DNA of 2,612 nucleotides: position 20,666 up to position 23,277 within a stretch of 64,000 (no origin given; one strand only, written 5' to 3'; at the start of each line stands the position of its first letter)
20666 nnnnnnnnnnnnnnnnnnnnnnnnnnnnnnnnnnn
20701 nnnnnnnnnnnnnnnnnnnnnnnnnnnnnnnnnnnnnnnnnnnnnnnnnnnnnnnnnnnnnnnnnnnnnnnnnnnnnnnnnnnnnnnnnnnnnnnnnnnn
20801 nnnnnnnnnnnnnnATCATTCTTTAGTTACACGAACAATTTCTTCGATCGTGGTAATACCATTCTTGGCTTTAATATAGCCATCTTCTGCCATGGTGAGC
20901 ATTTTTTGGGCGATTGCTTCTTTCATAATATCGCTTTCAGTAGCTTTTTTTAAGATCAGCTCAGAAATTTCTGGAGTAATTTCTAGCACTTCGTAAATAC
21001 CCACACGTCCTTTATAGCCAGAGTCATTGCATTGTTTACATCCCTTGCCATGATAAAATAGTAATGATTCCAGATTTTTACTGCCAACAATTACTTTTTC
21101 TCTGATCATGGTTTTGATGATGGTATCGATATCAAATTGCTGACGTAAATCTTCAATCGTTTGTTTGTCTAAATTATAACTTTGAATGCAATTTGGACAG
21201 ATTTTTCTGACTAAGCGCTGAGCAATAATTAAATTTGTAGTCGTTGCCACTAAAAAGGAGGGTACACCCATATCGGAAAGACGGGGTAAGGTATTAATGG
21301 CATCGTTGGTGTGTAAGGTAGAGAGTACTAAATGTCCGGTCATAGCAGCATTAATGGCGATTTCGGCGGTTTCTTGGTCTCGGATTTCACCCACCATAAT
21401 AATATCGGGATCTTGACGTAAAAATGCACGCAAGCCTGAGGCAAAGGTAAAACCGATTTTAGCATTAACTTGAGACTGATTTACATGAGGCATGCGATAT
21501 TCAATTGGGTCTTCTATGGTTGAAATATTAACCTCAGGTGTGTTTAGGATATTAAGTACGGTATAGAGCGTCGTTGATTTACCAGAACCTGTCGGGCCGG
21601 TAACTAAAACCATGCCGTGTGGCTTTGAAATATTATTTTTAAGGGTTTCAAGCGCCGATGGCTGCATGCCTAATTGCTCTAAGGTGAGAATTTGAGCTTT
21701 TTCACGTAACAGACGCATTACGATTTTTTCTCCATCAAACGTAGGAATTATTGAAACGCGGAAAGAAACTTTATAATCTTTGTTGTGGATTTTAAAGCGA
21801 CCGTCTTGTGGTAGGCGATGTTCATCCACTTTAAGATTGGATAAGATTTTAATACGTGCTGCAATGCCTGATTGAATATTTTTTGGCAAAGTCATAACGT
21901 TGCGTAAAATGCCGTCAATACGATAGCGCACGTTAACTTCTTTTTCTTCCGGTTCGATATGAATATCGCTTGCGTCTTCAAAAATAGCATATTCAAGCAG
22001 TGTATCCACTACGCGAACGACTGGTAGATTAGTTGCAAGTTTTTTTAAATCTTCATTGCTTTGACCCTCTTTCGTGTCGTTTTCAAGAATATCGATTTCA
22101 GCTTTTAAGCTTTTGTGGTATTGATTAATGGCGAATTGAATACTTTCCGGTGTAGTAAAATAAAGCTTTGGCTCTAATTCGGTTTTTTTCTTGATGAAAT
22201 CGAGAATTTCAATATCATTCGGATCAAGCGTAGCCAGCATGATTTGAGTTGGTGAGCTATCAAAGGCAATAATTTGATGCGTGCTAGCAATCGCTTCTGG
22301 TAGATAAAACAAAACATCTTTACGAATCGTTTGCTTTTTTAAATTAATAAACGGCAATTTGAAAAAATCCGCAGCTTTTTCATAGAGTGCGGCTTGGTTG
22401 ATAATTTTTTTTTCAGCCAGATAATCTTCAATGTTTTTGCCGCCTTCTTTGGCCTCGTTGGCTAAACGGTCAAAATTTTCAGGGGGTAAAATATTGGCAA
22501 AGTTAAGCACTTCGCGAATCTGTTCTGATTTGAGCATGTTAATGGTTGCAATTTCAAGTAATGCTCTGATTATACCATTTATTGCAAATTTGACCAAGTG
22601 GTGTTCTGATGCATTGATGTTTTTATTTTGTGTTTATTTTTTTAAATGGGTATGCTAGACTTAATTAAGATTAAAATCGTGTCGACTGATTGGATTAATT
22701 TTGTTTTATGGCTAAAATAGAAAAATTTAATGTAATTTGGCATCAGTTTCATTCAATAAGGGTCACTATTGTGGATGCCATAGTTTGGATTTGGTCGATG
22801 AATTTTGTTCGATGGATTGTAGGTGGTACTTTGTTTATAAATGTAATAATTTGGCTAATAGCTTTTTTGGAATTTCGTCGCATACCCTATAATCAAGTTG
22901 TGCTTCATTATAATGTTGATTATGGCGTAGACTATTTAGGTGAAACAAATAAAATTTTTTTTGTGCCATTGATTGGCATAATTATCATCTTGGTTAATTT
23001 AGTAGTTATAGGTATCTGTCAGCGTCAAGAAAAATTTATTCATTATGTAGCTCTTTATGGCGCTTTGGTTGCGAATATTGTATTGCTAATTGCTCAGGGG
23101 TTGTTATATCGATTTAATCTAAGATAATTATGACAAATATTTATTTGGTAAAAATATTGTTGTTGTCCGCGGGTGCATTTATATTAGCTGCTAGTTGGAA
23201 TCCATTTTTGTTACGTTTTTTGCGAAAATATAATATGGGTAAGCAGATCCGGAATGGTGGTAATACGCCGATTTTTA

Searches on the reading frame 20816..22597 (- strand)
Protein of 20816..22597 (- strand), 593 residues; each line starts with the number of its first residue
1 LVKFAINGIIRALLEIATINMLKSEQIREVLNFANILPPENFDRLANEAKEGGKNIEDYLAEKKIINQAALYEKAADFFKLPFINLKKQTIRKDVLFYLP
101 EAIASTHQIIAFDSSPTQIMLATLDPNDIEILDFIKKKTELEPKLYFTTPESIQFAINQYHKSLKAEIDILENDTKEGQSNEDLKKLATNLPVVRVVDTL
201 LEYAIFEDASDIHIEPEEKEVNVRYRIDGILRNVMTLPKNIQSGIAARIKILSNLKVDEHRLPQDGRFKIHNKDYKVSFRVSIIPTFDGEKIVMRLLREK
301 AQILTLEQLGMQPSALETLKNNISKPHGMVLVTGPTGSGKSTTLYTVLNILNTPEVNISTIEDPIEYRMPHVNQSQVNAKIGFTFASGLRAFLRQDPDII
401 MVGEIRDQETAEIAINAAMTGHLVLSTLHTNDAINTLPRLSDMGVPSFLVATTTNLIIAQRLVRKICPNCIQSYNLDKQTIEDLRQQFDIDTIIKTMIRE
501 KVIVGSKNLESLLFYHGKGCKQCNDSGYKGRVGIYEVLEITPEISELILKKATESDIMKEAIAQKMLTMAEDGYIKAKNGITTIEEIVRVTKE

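Call 6: search_protein_families(library=pfam, proteins=[window:20816-22597:-], max_evalue=0.1)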
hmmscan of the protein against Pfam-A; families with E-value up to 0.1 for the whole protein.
window:20816-22597:- (593 aa): 17 families
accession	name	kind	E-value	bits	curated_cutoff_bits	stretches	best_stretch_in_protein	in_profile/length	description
PF00437.27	T2SSE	-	8e-134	446.4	24.9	1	190-589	5-370/370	Type II/IV secretion system protein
PF05157.20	MshEN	-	5.9e-09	36.2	23.1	1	79-163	1-86/90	MshEN domain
PF13555.12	AAA_29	-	0.0002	21.5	27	1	325-352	20-47/61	P-loop containing region of AAA domain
PF13191.12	AAA_16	-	0.00031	21.7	32.6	1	316-422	12-111/167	AAA ATPase domain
PF25199.1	nSTAND_NTPase5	-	0.00089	19.5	34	1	321-369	35-84/145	Novel STAND NTPase 5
PF13401.12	AAA_22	-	0.0015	19.3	27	1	327-357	5-33/130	AAA domain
PF03215.21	Rad17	-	0.003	17.9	23.8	1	324-376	42-91/186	Rad17 P-loop domain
PF04851.21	ResIII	-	0.0031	17.9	22.5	1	311-351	7-47/164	Type III restriction enzyme, res subunit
PF20720.3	nSTAND3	-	0.0045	17.1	27.2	1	323-363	13-53/155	Novel STAND NTPase 3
PF00005.33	ABC_tran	-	0.0067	17.5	25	1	328-387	12-67/137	ABC transporter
PF12775.13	AAA_7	-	0.0076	16.2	25.8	1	318-361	24-67/181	P-loop containing dynein motor region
PF02463.25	SMC_N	-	0.011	15.6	40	1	326-418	23-116/220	RecF/RecN/SMC N terminal domain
PF03266.21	NTPase_1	-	0.027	14.7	23.9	0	330-358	2-30/168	NTPase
PF13604.12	AAA_30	-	0.035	14.3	27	1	318-352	9-43/191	AAA domain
PF13245.12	AAA_19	-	0.048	14.3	25.1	0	326-353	10-37/134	AAA domain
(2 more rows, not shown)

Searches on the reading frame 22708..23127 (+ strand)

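Call 63: search_protein_families(library=pfam, proteins=[window:22708-23127:+], max_evalue=0.01)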
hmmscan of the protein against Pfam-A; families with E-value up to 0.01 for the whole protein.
window:22708-23127:+ (139 aa): 1 family
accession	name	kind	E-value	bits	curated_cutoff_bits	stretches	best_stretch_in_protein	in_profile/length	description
PF14387.11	DUF4418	-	0.0089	16.8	27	1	85-132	66-113/117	Domain of unknown function (DUF4418)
